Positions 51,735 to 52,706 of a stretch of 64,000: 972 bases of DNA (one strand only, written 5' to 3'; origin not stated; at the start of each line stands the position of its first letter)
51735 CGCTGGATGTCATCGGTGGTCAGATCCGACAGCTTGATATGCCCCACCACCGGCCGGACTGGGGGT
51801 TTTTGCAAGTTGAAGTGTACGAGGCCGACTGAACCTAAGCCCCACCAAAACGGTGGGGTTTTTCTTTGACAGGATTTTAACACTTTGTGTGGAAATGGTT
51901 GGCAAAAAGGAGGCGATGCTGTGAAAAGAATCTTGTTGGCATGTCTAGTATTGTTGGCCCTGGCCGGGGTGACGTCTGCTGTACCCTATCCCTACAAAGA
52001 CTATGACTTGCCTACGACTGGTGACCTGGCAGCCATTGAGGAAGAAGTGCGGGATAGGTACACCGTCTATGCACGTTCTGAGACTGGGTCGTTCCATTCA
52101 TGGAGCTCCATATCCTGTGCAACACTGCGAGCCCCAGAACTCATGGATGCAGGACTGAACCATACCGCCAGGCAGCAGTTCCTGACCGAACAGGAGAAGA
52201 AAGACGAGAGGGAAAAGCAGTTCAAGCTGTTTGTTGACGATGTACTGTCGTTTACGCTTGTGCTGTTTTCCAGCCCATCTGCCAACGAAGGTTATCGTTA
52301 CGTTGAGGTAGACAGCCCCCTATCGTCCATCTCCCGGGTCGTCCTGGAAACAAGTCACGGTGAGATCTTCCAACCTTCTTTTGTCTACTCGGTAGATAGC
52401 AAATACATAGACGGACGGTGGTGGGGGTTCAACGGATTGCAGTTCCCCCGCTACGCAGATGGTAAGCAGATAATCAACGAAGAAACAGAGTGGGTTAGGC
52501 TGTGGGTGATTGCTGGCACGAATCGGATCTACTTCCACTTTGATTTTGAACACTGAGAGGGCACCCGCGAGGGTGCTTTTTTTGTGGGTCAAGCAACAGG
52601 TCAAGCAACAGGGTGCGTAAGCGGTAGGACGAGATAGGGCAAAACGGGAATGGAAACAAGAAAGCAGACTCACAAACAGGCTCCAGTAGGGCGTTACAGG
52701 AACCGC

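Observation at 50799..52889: Minimal integrated element at tRNA-Pro(GGG) bounded by a perfect 47-bp direct repeat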

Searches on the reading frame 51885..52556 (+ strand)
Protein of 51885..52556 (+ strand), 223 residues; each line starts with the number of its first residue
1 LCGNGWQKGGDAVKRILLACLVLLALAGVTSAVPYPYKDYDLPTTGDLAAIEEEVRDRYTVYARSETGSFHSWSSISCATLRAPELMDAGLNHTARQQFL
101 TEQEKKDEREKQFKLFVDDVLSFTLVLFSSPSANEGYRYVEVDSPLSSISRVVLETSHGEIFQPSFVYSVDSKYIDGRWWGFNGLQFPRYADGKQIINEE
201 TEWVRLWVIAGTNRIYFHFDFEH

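Call 6: search_protein_families(library=pfam, proteins=[window:51885-52556:+], max_evalue=0.01)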
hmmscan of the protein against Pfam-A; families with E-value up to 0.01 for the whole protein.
window:51885-52556:+ (223 aa): 0 families

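Call 10: find_homologous_proteins(query=window:51921-52553:+)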
Query window:51921-52553:+ (211 aa): 7 proteins with E <= 0.001 among 533 candidates.
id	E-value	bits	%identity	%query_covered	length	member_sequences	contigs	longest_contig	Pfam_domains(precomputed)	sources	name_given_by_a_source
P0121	1.5e-137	474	100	100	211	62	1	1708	-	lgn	-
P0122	1.2e-129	448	94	100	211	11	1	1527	-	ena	-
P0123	3.0e-120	417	89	100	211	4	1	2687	-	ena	-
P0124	1.8e-57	212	49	91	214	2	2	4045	-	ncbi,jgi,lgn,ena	jgi:hypothetical protein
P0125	1.7e-56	209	50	91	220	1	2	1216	-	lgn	-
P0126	9.3e-55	203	45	100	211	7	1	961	-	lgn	-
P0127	5.8e-36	142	40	97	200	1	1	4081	-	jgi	jgi:hypothetical protein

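Call 13: find_encoding_contigs(protein=P0121, flank=10000, max_places=10)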
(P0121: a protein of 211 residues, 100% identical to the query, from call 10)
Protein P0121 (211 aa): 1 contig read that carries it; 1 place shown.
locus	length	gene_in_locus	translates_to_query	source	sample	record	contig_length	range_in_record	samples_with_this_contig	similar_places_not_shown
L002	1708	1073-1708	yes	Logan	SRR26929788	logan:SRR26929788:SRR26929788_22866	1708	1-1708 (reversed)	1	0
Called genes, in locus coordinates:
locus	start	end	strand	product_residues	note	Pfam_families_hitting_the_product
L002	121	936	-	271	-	PF00589:Phage_integrase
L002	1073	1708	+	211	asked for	?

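Call 17: find_encoding_contigs(protein=P0124, flank=10000, max_places=6)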
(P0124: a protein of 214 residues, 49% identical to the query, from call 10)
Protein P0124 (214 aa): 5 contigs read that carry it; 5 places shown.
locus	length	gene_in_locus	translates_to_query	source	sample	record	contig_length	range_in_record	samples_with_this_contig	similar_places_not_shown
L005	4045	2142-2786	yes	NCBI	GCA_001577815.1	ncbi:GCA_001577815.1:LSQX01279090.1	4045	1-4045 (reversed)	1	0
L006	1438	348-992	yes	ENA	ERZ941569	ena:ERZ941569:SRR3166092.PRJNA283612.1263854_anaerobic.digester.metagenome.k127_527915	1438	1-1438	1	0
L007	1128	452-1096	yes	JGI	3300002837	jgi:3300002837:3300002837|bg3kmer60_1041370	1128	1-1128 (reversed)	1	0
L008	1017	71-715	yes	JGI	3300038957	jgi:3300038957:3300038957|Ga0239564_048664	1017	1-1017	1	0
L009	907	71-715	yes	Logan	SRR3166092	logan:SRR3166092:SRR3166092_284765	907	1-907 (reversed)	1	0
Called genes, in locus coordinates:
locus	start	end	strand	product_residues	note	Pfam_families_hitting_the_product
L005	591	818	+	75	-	-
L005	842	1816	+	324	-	-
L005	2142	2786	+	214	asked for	-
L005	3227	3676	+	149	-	-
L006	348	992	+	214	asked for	-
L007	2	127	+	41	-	?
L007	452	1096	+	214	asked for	-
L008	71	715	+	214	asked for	-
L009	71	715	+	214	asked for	-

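Call 18: find_encoding_contigs(protein=P0123, flank=10000, max_places=6)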
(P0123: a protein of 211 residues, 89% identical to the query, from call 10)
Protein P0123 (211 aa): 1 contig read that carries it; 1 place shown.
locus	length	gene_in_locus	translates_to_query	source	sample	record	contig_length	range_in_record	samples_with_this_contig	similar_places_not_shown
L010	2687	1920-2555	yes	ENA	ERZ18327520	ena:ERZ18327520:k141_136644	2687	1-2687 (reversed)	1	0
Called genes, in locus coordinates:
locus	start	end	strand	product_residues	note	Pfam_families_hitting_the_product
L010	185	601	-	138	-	-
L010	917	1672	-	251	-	PF00589:Phage_integrase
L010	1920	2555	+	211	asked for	-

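Call 19: find_encoding_contigs(protein=P0122, flank=10000, max_places=6)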
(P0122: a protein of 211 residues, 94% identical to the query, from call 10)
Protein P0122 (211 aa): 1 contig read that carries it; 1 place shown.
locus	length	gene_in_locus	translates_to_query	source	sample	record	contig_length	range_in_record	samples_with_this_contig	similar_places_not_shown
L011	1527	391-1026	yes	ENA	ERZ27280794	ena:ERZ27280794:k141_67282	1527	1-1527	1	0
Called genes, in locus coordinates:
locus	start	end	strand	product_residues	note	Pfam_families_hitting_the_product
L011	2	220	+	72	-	?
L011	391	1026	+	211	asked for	-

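Call 26: find_related_loci(query=window:51921-52553:+, collection=viral_contigs, flank=10000)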
Query window:51921-52553:+ (211 aa) in viral_contigs; peptide patterns used: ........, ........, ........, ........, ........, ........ (x = any residue, [..] = any of these).
20 stretches matched a pattern; 1 encode a relative of the query (tblastn E <= 1e-3); 1 distinct loci.
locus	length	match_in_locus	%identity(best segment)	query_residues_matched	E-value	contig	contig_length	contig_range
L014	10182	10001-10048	81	196-211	2e-5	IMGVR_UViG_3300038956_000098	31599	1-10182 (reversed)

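Call 43: search_protein_families(library=pfam, proteins=[L014:9501-9995:-, L010:185-598:-], max_evalue=0.05)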
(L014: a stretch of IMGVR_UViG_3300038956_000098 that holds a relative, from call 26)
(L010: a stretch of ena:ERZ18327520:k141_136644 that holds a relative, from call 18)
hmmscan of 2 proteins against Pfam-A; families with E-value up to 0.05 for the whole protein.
L014:9501-9995:- (164 aa): 0 families

L010:185-598:- (137 aa): 0 families

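Call 44: search_protein_families(library=phrogs, proteins=[window:51921-52553:+, L014:9501-9995:-], max_evalue=0.01)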
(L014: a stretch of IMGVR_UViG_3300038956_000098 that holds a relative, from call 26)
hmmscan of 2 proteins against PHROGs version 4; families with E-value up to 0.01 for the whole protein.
window:51921-52553:+ (211 aa): 0 families

L014:9501-9995:- (164 aa): 0 families

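Call 54: predict_structure(alignment_id=A3)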
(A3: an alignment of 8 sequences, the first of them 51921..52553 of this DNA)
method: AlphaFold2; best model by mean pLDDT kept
length: 211 residues; sequences in the alignment: 8
mean_pLDDT: 91.0   pTM: 0.84
mean pLDDT of the five models: 91.0, 90.7, 89.9, 84.3, 79.6
residues with pLDDT >= 90: 171; 70-90: 22; 50-70: 13; < 50: 5
segments of 3 or more residues with pLDDT < 50: 14-18
pLDDT, mean of each block of 10 residues (from residue 1): 64 52 92 92 96 92 97 96 93 96 94 96 94 92 97 94 94 96 94 96 95 79
secondary structure, 60 per line:
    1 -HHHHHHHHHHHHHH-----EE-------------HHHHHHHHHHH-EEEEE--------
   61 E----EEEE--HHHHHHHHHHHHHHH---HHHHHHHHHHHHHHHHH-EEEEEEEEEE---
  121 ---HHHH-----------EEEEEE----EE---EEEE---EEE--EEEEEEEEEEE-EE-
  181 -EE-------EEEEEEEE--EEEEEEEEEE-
elements in order: H2-15 H36-46 E48-52 E66-69 H72-86 H90-106 E108-117 H124-127 E139-144 E154-157 E161-163 E166-176 E191-198 E201-210

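Call 57: fold_search(model_id=the predicted structure, library=pdb)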
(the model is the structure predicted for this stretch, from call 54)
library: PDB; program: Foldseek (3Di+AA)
matches with E <= 10: 1888; with E <= 0.001: 0
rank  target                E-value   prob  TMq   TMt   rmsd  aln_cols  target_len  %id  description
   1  3fjv_A                5.0e-03  1.00  0.44  0.47   7.1       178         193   11  Crystal structure of novel protein of unknown function (YP_111841.1) from BURKHOLDERIA PSEUDOMALLEI K96243 at 1.90 A r (released 2009-01-13)
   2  4huu_A                1.4e-02  0.41  0.20  0.16  16.8       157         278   10  Crystal Structure of H2Db-NPM6I (released 2013-02-27)
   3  9ea9_L                1.7e-02  0.89  0.27  0.46   5.1       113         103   13  Crystal structure of BoNT/A-NTNH-HA70 -VHH_F12-VHH_H7-Fab_NTNH complex (released 2025-09-17)
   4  5jzi_B                2.0e-02  0.97  0.26  0.48   4.1       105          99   11  Crystal structure of 1406 TCR bound to HLA-A2 with HCV 1406-1415 antigen peptide (released 2017-05-31)
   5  7xq8_C                2.3e-02  0.98  0.29  0.12   4.6       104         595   10  Structure of human B-cell antigen receptor of the IgM isotype (released 2022-08-17)
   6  3ch1_A                2.3e-02  0.30  0.20  0.16  17.9       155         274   12  Crystal structure of H-2Db in complex with chimeric gp100 (released 2009-03-31)
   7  4m9o                  2.4e-02  0.98  0.28  0.52   3.8       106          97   10  Crystal Structure of monomeric zebrafish beta-2-microglobulin (released 2014-09-24)
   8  3tzv_D                2.6e-02  0.97  0.26  0.50   3.9       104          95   12  Crystal structure of an iNKT TCR in complex with CD1d-lysophosphatidylcholine (released 2012-04-25)
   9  3p73_B                2.6e-02  0.85  0.24  0.43   4.9       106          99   10  Crystal Structures of the Chicken YF1*7.1 molecule (released 2010-11-24)
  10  9gfg_A                2.7e-02  0.97  0.28  0.27   4.9       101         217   11  BCR Fab from the subset 1 chronic lymphocytic leukaemia case P3129 (released 2025-08-20)
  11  4yny_B                2.7e-02  0.91  0.24  0.24   5.4       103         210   13  Crystal structure of monoclonal anti-human podoplanin antibody NZ-1 (released 2016-03-02)
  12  9gfh_H                2.9e-02  0.97  0.29  0.28   4.2       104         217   10  BCR Fab from the subset 1 chronic lymphocytic leukaemia case P1173 (released 2025-08-20)
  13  4cvz_B                2.9e-02  0.97  0.27  0.51   3.9       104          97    9  COMPLEX OF A B21 CHICKEN MHC CLASS I MOLECULE AND A 10MER CHICKEN PEPTIDE (released 2015-05-06)
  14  4q9b_A                2.9e-02  0.89  0.26  0.46   5.9       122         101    8  IgNAR antibody domain C2 (released 2014-07-02)
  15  3o81_A                2.9e-02  0.82  0.23  0.42   5.2       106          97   11  Beta2-microglobulin from Gallus gallus (released 2011-08-03)
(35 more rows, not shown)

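Call 58: search_protein_representatives(alignment_id=A3)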
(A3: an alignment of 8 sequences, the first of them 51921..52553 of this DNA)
Query: 8 sequences, 211 profile positions. Proteins with E-value up to 0.001 (for the whole library): 49; up to 1e-10: 35; up to 1e-30: 14. The best 49 are listed.
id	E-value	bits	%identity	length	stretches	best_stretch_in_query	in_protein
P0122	7.0e-111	385.3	-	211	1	1-211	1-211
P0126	4.9e-97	340.0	-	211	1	1-211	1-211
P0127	7.3e-85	300.2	-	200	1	1-207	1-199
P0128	2.8e-74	265.7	-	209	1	1-210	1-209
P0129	6.3e-70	251.4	-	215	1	1-211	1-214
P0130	1.4e-69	250.4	-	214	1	1-210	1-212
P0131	1.1e-66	240.9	-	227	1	1-210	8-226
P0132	8.0e-63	228.2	-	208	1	1-209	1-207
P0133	2.1e-61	223.6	-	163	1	51-211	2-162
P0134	4.0e-58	212.9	-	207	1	1-211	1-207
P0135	1.0e-51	192.0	-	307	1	1-210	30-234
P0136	2.4e-50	187.5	-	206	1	1-210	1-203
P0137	1.9e-42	161.6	-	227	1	1-211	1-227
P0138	2.2e-42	161.5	-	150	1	65-210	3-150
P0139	2.4e-30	122.1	-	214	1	1-210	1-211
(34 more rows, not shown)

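Call 63: fold_search(model_id=the predicted structure, library=viral)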
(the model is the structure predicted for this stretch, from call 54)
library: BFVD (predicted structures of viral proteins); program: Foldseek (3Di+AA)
matches with E <= 10: 733; with E <= 0.001: 0
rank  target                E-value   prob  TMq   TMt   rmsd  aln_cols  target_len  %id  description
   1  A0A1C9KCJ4            3.9e-03  0.97  0.22  0.15   7.0       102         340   16  Ifn-alpha/beta receptor glycoprotein [Volepox virus]
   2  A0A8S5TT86            1.1e-02  0.94  0.29  0.40  12.9       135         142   10  Uncharacterized protein [Siphoviridae sp. ctzm5103]
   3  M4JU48                1.6e-02  0.84  0.22  0.25   5.4       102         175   14  Protein EE23 [Elephantid herpesvirus 1]
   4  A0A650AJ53            1.6e-02  0.54  0.20  0.22   6.7       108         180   12  (no name in the UniProt tables at hand)
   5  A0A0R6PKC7            1.9e-02  0.85  0.26  0.20   5.1       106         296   10  (no name in the UniProt tables at hand)
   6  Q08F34                2.5e-02  0.77  0.25  0.25   5.6       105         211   17  Soluble interferon alpha/beta receptor OPG204 [Deerpox virus (strain W-1170-84)]
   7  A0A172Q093            3.6e-02  0.51  0.21  0.08   6.9       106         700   10  Uncharacterized protein [Acinetobacter phage vB_AbaM_ME3]
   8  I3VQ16                4.6e-02  0.47  0.24  0.15  17.6       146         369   12  B39.1 [miniopterid betaherpesvirus 1]
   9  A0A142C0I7            5.1e-02  0.89  0.25  0.27   3.9        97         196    9  (no name in the UniProt tables at hand)
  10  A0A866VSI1            5.4e-02  0.51  0.22  0.16   6.1       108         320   16  VOX2-N [Elephant endotheliotropic herpesvirus 3A]
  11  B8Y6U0                5.8e-02  0.44  0.23  0.22  16.1       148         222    9  Gp024 (Fragment) [Human cytomegalovirus]
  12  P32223                7.7e-02  0.54  0.22  0.32   5.5       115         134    6  Uncharacterized protein C9 [Swinepox virus (strain Kasza)]
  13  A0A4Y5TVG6            7.7e-02  0.18  0.19  0.19   8.4       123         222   13  Tail sheath stabilizer [Vibrio phage VAP7]
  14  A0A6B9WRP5            8.2e-02  0.33  0.21  0.06   6.8       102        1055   11  Uncharacterized protein [Escherichia phage ime]
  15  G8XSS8                8.7e-02  0.28  0.21  0.15  16.1       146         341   12  Membrane protein S8 [Saimiriine betaherpesvirus 4]
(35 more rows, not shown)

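Call 71: search_protein_families(library=phrogs, proteins=[L014:916-3270:+, L014:3288-4586:+, L014:4592-5554:+, L014:8029-8439:+, L014:8776-9363:+], max_evalue=0.001)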
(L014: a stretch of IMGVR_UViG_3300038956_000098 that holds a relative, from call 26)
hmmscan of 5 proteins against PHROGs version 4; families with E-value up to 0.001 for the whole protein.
L014:916-3270:+ (785 aa): 0 families

L014:3288-4586:+ (433 aa): 4 families
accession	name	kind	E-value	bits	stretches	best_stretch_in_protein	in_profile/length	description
phrog_1802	-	other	4e-29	102.9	1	7-340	50-399/556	radical SAM domain-containing protein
phrog_27668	-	unknown function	2.1e-13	51.2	1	4-117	10-127/335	-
phrog_13987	-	other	9.6e-08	32.7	1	4-101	19-117/274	radical SAM domain-containing protein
phrog_14086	-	other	0.00069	20.1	1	10-130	96-231/353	radical SAM domain-containing protein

L014:4592-5554:+ (321 aa): 0 families

L014:8029-8439:+ (137 aa): 2 families
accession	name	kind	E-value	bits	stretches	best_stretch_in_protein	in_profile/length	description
phrog_16123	-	unknown function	1.7e-12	48.3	1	34-125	47-140/368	-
phrog_6775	-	unknown function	0.00083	20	0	18-79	6-68/276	-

L014:8776-9363:+ (196 aa): 0 families
